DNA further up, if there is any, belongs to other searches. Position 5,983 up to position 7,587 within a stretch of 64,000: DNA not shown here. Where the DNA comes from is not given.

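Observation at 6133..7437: Membrane-tethered DEDDh exonuclease-BRCT protein co-transcribed with the prophage repressor: candidate superinfection-exclusion or defence gene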

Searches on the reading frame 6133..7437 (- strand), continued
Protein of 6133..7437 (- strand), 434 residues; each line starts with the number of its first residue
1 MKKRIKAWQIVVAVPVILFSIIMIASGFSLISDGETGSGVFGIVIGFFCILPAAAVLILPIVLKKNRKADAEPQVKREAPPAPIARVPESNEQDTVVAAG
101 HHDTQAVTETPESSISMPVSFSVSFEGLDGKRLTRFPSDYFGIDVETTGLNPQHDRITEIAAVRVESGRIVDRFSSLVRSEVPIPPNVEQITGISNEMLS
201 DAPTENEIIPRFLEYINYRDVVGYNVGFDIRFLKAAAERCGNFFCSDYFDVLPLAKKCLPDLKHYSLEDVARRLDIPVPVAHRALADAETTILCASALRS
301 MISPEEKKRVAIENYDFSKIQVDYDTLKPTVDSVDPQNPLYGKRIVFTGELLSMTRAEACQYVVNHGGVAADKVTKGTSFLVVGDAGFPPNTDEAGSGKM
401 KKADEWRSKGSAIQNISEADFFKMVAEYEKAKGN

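Call 20: find_encoding_contigs(protein=P0004, flank=8000, max_places=5)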
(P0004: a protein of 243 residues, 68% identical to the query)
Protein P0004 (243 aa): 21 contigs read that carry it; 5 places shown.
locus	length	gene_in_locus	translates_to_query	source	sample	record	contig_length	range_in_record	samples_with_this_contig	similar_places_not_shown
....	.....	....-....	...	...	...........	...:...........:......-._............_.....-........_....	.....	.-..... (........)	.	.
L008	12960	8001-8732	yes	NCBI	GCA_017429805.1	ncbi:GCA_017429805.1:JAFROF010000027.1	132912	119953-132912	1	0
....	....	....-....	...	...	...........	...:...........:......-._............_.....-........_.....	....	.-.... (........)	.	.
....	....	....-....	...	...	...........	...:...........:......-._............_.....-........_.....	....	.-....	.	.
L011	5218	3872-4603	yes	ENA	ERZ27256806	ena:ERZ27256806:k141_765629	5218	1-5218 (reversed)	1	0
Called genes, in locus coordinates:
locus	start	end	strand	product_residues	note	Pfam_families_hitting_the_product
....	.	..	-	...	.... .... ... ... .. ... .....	-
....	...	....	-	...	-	-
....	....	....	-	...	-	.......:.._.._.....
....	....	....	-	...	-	-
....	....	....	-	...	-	-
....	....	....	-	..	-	-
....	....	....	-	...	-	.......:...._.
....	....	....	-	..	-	-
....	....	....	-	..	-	-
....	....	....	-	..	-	-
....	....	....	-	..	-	-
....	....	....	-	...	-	-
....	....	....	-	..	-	-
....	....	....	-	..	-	-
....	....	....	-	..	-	-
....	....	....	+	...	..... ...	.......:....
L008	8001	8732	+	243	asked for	PF00533:BRCT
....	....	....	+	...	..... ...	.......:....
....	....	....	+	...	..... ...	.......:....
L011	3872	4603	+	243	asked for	PF00533:BRCT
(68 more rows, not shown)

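Call 26: find_encoding_contigs(protein=P0014, flank=6000, max_places=2)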
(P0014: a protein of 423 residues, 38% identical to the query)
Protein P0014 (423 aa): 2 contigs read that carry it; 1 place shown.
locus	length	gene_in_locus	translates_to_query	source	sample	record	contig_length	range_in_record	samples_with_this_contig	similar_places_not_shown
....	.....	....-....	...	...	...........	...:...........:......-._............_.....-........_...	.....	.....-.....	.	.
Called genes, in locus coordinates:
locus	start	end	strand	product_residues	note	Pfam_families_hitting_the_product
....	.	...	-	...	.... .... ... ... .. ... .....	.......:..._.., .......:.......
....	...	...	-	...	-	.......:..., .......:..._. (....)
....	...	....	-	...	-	-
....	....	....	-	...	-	-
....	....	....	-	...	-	-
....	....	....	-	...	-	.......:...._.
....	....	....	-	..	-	-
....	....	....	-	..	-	-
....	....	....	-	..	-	-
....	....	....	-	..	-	-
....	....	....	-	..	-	-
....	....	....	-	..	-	-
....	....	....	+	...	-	-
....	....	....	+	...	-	-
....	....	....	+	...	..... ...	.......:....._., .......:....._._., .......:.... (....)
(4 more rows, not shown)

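Call 27: find_encoding_contigs(protein=P0037, flank=6000, max_places=2)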
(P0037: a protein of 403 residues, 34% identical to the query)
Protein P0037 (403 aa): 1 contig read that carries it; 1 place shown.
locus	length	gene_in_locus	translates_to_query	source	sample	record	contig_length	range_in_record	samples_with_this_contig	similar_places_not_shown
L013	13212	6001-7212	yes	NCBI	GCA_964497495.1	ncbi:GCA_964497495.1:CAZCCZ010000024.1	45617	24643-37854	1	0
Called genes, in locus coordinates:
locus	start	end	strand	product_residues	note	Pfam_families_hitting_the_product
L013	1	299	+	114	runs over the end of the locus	-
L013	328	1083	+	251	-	-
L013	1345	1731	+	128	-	-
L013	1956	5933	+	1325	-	-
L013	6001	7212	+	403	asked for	PF00929:RNase_T, PF00533:BRCT (weak)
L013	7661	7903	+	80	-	-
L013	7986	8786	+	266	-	-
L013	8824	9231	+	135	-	-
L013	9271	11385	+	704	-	-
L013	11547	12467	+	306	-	PF21939:Gp10_C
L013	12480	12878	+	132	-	-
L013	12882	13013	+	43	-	-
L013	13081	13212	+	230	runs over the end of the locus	PF00877:NLPC_P60 (weak), PF08239:SH3_3 (weak)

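Call 28: find_encoding_contigs(protein=P0093, flank=6000, max_places=2)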
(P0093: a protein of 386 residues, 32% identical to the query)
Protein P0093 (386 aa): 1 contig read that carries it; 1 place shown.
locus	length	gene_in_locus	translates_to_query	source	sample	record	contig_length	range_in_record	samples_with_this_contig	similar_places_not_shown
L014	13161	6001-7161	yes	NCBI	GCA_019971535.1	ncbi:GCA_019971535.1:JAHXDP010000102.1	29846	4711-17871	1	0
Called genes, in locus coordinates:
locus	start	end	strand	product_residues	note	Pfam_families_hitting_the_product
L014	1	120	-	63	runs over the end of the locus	-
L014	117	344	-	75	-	PF13560:HTH_31 (weak), PF12844:HTH_19 (weak), PF01381:HTH_3, PF13443:HTH_26 (weak)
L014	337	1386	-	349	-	PF11300:DUF3102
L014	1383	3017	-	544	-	PF14284:PcfJ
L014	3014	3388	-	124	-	-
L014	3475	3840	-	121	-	-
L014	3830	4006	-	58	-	-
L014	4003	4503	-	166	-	-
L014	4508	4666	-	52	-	-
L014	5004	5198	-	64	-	-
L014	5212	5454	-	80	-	-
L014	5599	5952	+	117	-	PF13443:HTH_26 (faint)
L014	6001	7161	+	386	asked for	PF00929:RNase_T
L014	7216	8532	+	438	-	PF00239:Resolvase, PF13408:Zn_ribbon_recom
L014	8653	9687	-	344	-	PF01183:Glyco_hydro_25, PF19085:Choline_bind_2 (faint), PF01473:Choline_bind_1 (weak), PF19127:Choline_bind_3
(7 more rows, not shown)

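Call 29: find_encoding_contigs(protein=P0045, flank=5000, max_places=3)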
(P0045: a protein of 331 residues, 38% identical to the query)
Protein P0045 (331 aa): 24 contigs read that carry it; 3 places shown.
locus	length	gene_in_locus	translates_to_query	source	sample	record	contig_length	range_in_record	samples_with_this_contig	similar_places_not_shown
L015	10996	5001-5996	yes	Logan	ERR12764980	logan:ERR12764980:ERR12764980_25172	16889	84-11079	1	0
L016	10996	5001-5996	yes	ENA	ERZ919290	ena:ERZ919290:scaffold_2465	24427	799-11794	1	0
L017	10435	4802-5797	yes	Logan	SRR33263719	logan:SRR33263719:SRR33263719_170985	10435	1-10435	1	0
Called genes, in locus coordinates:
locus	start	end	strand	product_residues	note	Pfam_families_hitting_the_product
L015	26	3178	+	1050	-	PF04313:HSDR_N, PF04851:ResIII, PF18766:SWI2_SNF2, PF00270:DEAD (faint), PF22679:T1R_D3-like, PF11867:T1RH-like_C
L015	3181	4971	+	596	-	PF03235:GmrSD_N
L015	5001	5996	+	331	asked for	PF00929:RNase_T, PF00533:BRCT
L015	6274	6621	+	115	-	-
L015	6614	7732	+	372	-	PF10926:DUF2800, PF12705:PDDEXK_1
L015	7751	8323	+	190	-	PF10991:Enc34_ssDNA-bd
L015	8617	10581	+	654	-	PF00476:DNA_pol_A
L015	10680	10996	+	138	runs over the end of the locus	PF24963:DUF7768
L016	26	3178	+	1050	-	PF04313:HSDR_N, PF04851:ResIII, PF18766:SWI2_SNF2, PF00270:DEAD (faint), PF22679:T1R_D3-like, PF11867:T1RH-like_C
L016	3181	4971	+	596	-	PF03235:GmrSD_N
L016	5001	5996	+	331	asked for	PF00929:RNase_T, PF00533:BRCT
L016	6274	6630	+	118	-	-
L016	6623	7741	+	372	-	PF10926:DUF2800, PF12705:PDDEXK_1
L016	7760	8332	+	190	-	PF10991:Enc34_ssDNA-bd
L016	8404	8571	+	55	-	-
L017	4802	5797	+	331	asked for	PF00929:RNase_T, PF00533:BRCT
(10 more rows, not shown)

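Call 30: find_encoding_contigs(protein=P0035, flank=5000, max_places=2)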
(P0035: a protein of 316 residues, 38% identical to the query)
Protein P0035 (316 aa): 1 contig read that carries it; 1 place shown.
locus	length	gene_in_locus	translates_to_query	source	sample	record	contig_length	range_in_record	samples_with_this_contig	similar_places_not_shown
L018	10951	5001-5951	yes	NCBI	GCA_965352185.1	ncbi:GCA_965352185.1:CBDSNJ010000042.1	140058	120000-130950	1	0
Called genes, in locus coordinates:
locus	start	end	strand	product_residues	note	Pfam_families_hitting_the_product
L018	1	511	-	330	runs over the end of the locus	PF00528:BPD_transp_1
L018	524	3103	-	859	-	PF00496:SBP_bac_5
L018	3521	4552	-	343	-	PF13384:HTH_23 (faint), PF13936:HTH_38 (weak), PF00665:rve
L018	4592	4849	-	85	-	PF01381:HTH_3 (weak)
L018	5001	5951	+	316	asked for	PF00929:RNase_T, PF00533:BRCT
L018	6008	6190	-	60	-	-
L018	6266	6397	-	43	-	-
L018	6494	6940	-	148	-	-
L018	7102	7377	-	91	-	PF05036:SPOR (weak)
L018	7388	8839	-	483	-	PF05257:CHAP, PF01476:LysM, PF23462:LysM3_NFP (faint), PF23473:LysM3_LYK4_5 (faint), PF01476:LysM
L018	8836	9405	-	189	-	PF05105:Phage_holin_4_1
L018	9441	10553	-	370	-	PF00078:RVT_1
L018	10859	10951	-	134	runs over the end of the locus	PF22296:bAvd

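Call 31: find_encoding_contigs(protein=P0054, flank=5000, max_places=2)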
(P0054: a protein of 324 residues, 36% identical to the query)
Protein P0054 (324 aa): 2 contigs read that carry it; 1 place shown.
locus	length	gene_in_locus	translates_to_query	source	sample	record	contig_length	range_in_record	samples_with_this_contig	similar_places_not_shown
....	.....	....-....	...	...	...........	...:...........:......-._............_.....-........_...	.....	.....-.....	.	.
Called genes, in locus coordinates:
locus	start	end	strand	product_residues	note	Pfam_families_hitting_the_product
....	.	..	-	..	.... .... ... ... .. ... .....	-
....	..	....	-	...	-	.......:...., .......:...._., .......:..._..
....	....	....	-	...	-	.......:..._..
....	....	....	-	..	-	-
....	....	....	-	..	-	-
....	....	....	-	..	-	-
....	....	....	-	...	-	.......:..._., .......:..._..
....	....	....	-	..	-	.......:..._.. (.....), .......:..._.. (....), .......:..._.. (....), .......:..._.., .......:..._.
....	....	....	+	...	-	-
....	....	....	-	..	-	-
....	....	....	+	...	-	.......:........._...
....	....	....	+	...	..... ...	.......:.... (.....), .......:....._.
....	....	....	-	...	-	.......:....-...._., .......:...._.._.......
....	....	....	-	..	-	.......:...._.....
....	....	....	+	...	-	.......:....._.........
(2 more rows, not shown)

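Call 32: search_protein_families(library=padloc, proteins=[P0045, P0054, P0035, L001:4007-4930:+, L002:3998-4918:+, L003:3869-4912:+, P0014, P0093, P0037, P0004], max_evalue=0.001)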
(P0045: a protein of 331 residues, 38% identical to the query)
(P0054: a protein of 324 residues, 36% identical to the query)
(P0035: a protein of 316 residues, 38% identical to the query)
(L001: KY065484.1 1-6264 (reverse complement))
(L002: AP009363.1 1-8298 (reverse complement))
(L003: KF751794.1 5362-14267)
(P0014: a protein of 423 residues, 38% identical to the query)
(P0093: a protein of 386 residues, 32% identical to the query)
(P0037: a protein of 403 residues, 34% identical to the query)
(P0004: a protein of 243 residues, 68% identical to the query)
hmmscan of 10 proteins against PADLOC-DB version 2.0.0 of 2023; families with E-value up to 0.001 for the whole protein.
P0045 (331 aa): 5 families
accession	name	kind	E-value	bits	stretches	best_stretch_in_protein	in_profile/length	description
PDLC01247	DEDDh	-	3.2e-41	139.3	1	32-192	1-138/139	"CAS-I,CAS-II,CAS-III,CAS-IV,CAS-V,CAS-VI; associated"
PDLC05027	PDC-S48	-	5.8e-34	115.9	1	29-207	4-178/411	-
PDLC05028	PDC-S48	-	3.5e-23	79.9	1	29-202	18-186/512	-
PDLC00753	Effector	-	2.8e-08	31.7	1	31-199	8-180/184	Exonuclease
PDLC03817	RTasSbcB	-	0.00049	17.2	0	31-69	2-41/436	DRT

P0054 (324 aa): 4 families
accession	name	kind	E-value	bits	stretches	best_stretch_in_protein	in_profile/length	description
PDLC01247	DEDDh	-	1.4e-37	127.4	1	15-184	1-138/139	"CAS-I,CAS-II,CAS-III,CAS-IV,CAS-V,CAS-VI; associated"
PDLC05027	PDC-S48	-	4.4e-32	109.7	2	13-184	5-163/411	-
PDLC05028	PDC-S48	-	2.5e-25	87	1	11-183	17-175/512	-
PDLC03817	RTasSbcB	-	6.7e-05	20.1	0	150-181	151-182/436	DRT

P0035 (316 aa): 3 families
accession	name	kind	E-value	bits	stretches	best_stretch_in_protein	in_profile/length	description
PDLC01247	DEDDh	-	2e-38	130.2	1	29-184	1-138/139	"CAS-I,CAS-II,CAS-III,CAS-IV,CAS-V,CAS-VI; associated"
PDLC05027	PDC-S48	-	2.2e-27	94.2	1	27-183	5-162/411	-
PDLC05028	PDC-S48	-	4.1e-23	79.7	1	26-190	18-182/512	-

L001:4007-4930:+ (307 aa): 3 families
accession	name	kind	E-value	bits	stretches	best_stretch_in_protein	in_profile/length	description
PDLC05027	PDC-S48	-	9.5e-36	121.7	2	3-166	4-171/411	-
PDLC01247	DEDDh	-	2.1e-29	101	1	6-155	1-135/139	"CAS-I,CAS-II,CAS-III,CAS-IV,CAS-V,CAS-VI; associated"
PDLC05028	PDC-S48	-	2.9e-27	93.4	1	4-164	19-182/512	-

L002:3998-4918:+ (306 aa): 3 families
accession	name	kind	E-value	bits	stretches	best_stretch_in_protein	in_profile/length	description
PDLC05027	PDC-S48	-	5e-35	119.4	2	3-165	6-172/411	-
PDLC01247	DEDDh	-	7.1e-30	102.5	1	4-155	1-137/139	"CAS-I,CAS-II,CAS-III,CAS-IV,CAS-V,CAS-VI; associated"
PDLC05028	PDC-S48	-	5.4e-20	69.4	1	2-164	19-184/512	-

L003:3869-4912:+ (347 aa): 3 families
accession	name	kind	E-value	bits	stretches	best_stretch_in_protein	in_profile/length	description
PDLC01247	DEDDh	-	6.7e-34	115.5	1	56-211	1-138/139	"CAS-I,CAS-II,CAS-III,CAS-IV,CAS-V,CAS-VI; associated"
PDLC05027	PDC-S48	-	2.6e-21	74.2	1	53-221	4-173/411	-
PDLC05028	PDC-S48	-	3.6e-13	46.9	1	54-188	19-152/512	-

P0014 (423 aa): 4 families
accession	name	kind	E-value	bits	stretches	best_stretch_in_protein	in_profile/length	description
PDLC01247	DEDDh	-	1.1e-42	144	1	138-293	2-139/139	"CAS-I,CAS-II,CAS-III,CAS-IV,CAS-V,CAS-VI; associated"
PDLC05027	PDC-S48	-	1.6e-37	127.6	1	134-304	4-175/411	-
PDLC05028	PDC-S48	-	1e-30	104.8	1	134-301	18-185/512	-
PDLC03802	RTasHel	-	4.4e-08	30.4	1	137-311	402-531/675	DRT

P0093 (386 aa): 3 families
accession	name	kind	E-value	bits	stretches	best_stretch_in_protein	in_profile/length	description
PDLC05027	PDC-S48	-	5.4e-39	132.4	2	98-275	7-183/411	-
PDLC01247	DEDDh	-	1.5e-31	107.9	1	98-255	1-138/139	"CAS-I,CAS-II,CAS-III,CAS-IV,CAS-V,CAS-VI; associated"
PDLC05028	PDC-S48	-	8.8e-27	91.8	1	98-261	21-182/512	-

P0037 (403 aa): 3 families
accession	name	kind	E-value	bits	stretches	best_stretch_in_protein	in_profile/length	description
PDLC01247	DEDDh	-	1.8e-36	123.8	1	117-272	1-138/139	"CAS-I,CAS-II,CAS-III,CAS-IV,CAS-V,CAS-VI; associated"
PDLC05027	PDC-S48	-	3.9e-31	106.6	1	114-270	4-161/411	-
PDLC05028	PDC-S48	-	5.2e-25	86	1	115-271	19-175/512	-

P0004 (243 aa): 1 family
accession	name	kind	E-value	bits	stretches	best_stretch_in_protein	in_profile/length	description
PDLC05027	PDC-S48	-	1.5e-07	28.8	1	150-236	334-407/411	-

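Call 56: predict_structure(alignment_id=A4)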
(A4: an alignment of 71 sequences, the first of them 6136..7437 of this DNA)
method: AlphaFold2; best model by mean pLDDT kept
length: 434 residues; sequences in the alignment: 71
mean_pLDDT: 81.0   pTM: 0.50
mean pLDDT of the five models: 81.0, 79.9, 79.9, 79.9, 77.7
residues with pLDDT >= 90: 226; 70-90: 109; 50-70: 30; < 50: 69
segments of 3 or more residues with pLDDT < 50: 1-4, 74-76, 84-126, 310-319, 389-394
pLDDT, mean of each block of 10 residues (from residue 1): 59 82 84 82 83 83 72 49 46 38 37 44 50 87 98 97 91 96 95 95 98 95 97 97 95 92 95 89 93 92 61 43 84 95 94 84 96 97 70 65 96 95 93 82
secondary structure, 60 per line:
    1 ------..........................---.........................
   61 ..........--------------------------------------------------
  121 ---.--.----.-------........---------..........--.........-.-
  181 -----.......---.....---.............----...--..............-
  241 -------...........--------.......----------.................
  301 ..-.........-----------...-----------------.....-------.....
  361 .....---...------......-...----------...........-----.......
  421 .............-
elements in order: H7-32 H36-70 E140-147 E157-166 E169-177 H186-192 H196-200 H205-216 E221-223 H226-239 E248-250 H251-258 H267-273 H284-302 H304-312 E344-348 H356-365 E369-371 E378-383 H398-408 E414-417 H418-433
